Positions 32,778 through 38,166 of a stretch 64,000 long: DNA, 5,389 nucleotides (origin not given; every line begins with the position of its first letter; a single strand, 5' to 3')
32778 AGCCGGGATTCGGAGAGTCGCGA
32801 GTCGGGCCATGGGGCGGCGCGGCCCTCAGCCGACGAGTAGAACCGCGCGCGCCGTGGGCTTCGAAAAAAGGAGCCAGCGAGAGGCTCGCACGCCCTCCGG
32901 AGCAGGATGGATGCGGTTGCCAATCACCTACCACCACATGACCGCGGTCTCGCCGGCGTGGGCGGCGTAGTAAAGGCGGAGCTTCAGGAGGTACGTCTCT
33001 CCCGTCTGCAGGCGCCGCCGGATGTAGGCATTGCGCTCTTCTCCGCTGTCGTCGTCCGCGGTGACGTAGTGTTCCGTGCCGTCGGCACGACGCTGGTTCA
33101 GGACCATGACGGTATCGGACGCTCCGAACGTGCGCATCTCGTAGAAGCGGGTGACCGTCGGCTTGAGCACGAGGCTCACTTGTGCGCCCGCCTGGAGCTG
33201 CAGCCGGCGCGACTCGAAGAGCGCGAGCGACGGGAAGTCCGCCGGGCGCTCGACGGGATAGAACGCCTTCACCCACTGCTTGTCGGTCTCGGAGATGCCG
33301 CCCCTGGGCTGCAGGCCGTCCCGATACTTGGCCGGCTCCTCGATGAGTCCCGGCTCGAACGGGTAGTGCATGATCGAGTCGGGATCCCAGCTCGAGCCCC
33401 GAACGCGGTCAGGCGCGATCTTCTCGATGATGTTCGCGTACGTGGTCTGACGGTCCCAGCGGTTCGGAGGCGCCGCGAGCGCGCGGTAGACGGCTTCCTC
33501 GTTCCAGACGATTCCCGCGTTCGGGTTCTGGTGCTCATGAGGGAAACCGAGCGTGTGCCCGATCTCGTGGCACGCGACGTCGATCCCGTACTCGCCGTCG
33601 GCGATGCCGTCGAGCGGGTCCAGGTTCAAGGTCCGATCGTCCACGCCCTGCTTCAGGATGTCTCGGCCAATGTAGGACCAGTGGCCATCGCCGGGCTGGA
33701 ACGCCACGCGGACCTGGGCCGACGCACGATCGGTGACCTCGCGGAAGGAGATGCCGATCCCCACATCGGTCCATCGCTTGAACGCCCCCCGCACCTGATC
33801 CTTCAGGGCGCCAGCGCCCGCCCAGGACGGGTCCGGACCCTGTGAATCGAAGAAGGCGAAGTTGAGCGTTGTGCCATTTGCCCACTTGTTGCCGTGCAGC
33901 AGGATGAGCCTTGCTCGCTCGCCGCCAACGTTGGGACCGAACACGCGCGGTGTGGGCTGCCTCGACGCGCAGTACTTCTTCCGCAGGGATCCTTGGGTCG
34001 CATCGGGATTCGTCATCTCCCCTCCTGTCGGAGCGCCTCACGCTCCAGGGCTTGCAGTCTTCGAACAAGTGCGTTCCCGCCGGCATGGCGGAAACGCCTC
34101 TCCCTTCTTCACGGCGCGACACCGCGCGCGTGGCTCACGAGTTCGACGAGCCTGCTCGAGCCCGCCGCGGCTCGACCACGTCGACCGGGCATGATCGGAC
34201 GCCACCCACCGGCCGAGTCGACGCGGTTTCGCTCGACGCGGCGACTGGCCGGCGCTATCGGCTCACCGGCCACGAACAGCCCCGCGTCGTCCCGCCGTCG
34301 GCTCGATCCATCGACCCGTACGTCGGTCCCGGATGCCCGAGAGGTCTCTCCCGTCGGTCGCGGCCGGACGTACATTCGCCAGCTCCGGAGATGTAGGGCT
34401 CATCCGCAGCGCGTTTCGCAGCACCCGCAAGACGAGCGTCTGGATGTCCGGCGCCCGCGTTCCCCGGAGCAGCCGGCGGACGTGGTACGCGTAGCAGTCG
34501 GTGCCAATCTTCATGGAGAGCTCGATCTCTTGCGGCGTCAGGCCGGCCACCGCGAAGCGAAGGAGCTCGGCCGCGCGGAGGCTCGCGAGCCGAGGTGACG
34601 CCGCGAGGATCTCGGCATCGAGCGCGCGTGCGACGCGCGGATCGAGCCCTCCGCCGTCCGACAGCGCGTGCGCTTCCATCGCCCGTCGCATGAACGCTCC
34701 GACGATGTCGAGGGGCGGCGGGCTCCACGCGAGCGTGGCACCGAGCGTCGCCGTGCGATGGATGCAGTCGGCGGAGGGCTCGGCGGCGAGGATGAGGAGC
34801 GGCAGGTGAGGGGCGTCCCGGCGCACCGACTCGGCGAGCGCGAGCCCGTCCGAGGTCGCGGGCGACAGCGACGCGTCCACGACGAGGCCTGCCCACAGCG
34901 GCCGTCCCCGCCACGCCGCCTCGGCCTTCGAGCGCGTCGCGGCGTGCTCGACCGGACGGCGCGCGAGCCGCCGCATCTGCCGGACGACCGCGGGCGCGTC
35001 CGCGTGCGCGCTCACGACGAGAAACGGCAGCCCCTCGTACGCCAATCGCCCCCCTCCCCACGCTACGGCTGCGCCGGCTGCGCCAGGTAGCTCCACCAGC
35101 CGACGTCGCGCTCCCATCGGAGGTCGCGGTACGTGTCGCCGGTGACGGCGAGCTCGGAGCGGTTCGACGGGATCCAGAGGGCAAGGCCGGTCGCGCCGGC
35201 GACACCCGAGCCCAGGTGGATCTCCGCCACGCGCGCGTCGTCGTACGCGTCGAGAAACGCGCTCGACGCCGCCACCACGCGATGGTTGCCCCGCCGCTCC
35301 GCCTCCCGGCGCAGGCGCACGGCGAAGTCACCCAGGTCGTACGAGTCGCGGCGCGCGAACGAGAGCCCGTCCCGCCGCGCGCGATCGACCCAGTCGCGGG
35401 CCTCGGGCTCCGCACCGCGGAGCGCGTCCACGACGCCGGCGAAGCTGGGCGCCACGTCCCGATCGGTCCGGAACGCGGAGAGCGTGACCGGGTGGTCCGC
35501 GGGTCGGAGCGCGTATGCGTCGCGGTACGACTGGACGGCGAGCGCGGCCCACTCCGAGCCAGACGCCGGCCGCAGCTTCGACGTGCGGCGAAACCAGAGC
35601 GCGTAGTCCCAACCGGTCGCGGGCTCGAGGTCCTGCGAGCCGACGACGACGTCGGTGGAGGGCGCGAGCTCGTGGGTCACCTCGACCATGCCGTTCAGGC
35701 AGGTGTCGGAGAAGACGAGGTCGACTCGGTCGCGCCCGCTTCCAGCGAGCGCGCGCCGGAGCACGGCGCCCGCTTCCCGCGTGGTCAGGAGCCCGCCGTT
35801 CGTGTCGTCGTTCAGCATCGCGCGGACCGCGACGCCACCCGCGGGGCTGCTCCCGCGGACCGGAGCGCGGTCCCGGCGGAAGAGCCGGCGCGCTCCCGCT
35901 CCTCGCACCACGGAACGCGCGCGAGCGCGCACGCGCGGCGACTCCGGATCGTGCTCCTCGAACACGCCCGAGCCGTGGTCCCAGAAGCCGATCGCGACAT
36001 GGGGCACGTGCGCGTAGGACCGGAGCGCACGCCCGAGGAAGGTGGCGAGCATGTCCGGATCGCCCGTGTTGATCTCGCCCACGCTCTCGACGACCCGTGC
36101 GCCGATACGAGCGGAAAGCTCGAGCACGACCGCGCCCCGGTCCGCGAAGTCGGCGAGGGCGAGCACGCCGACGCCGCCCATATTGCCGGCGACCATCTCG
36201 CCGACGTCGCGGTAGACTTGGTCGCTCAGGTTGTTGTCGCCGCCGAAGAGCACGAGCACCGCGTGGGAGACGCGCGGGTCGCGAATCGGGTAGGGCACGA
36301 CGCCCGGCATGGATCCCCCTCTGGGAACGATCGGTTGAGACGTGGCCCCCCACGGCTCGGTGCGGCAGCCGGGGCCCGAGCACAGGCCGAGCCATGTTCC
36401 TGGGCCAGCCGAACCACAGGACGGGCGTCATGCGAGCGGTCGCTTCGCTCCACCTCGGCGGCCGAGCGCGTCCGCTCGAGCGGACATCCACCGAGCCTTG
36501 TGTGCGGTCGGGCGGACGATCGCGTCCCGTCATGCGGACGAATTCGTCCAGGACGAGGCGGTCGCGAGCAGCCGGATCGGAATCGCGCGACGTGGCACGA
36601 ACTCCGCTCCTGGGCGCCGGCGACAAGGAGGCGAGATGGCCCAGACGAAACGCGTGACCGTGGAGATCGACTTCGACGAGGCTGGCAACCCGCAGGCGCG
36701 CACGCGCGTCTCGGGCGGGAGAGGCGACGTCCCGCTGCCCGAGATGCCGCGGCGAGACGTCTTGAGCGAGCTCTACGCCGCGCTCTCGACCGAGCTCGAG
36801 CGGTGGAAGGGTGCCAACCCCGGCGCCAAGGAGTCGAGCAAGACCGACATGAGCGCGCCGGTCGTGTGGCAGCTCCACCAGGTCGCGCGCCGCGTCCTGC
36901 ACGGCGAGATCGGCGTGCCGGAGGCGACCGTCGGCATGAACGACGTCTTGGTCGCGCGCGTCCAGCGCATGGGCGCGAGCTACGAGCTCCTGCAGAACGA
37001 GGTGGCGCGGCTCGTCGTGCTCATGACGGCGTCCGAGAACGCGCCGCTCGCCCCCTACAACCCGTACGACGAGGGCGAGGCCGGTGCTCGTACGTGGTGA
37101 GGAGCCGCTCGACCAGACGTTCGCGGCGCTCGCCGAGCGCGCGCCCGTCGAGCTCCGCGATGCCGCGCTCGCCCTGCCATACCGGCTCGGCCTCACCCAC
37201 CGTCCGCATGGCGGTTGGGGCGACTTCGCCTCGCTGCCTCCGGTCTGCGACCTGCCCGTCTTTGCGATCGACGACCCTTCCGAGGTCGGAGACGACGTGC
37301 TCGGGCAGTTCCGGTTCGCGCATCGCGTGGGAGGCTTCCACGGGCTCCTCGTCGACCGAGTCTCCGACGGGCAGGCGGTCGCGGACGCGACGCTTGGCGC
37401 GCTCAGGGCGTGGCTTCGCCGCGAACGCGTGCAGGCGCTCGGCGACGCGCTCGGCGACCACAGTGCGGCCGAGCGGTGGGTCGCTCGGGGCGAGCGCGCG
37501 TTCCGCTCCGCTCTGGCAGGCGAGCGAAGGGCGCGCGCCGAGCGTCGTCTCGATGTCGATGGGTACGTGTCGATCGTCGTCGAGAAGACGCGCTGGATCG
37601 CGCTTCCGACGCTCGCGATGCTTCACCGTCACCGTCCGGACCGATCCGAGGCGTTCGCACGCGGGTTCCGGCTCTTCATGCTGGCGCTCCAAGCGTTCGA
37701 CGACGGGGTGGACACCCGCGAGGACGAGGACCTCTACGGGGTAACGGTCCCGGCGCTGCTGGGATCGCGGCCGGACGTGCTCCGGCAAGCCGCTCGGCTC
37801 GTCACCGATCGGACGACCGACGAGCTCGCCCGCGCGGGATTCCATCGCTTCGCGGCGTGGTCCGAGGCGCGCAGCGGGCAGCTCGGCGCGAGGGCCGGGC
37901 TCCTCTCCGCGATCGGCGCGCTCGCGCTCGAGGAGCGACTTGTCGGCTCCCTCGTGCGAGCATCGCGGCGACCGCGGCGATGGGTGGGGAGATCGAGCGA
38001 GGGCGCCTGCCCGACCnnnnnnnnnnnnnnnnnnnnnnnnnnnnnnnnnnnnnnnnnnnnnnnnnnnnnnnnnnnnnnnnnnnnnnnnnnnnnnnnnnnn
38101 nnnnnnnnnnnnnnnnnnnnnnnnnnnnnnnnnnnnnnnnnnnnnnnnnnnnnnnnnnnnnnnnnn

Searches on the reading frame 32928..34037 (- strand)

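Call 64: search_protein_families(library=pfam, proteins=[window:32928-34037:-], max_evalue=0.01)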
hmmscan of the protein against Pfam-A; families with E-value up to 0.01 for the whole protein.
window:32928-34037:- (369 aa): 3 families
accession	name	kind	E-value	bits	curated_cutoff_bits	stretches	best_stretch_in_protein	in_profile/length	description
PF01400.30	Astacin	-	3.4e-08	33.8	22.5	1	79-174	20-101/189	Astacin (Peptidase family M12A)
PF00413.30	Peptidase_M10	-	2.5e-07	31.1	24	0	153-170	110-127/159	Matrixin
PF16313.11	DUF4953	-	0.0058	16.3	24.2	1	153-168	15-30/316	Met-zincin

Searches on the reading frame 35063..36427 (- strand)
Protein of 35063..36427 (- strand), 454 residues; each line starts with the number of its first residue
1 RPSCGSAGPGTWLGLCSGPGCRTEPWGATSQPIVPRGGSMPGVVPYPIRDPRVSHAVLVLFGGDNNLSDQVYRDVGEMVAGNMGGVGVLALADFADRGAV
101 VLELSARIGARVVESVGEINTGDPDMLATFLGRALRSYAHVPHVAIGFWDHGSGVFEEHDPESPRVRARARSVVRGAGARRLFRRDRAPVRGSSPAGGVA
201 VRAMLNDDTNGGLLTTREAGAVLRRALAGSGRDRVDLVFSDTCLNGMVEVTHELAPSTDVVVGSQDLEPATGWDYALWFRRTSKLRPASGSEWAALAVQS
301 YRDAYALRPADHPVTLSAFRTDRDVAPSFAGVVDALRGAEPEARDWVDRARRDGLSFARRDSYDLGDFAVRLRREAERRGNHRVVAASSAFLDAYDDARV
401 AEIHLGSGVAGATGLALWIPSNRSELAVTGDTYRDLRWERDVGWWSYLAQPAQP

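Call 64: search_protein_families(library=pfam, proteins=[window:35063-36427:-], max_evalue=0.01)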
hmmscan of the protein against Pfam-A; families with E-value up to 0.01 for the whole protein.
window:35063-36427:- (454 aa): 1 family
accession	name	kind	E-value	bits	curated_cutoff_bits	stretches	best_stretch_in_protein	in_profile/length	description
PF03415.19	Peptidase_C11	-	8.4e-25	88.5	25.8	2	200-321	107-221/359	Clostripain family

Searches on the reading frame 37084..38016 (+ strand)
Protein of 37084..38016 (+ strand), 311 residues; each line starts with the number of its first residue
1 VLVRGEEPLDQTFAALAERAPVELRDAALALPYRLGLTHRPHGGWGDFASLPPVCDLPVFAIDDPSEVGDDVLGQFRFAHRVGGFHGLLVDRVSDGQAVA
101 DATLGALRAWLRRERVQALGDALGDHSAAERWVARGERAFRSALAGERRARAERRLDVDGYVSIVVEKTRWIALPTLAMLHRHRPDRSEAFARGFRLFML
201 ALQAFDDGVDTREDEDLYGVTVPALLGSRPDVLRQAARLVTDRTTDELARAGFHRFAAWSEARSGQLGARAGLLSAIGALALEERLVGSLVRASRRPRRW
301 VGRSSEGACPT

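Call 41: search_protein_families(library=pfam, proteins=[window:37084-38016:+], max_evalue=0.01)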
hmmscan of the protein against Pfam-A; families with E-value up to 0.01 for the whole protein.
window:37084-38016:+ (311 aa): 0 families

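Call 82: search_solved_structures(query=A5, max_evalue=5)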
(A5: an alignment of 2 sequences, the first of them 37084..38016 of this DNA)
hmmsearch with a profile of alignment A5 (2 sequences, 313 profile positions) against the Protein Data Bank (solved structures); distinct sequences matched with E-value up to 5: 1.
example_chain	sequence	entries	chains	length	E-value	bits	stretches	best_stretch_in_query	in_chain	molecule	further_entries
6kd7_A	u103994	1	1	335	1.3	11.5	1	153-224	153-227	Polyprenyl synthetase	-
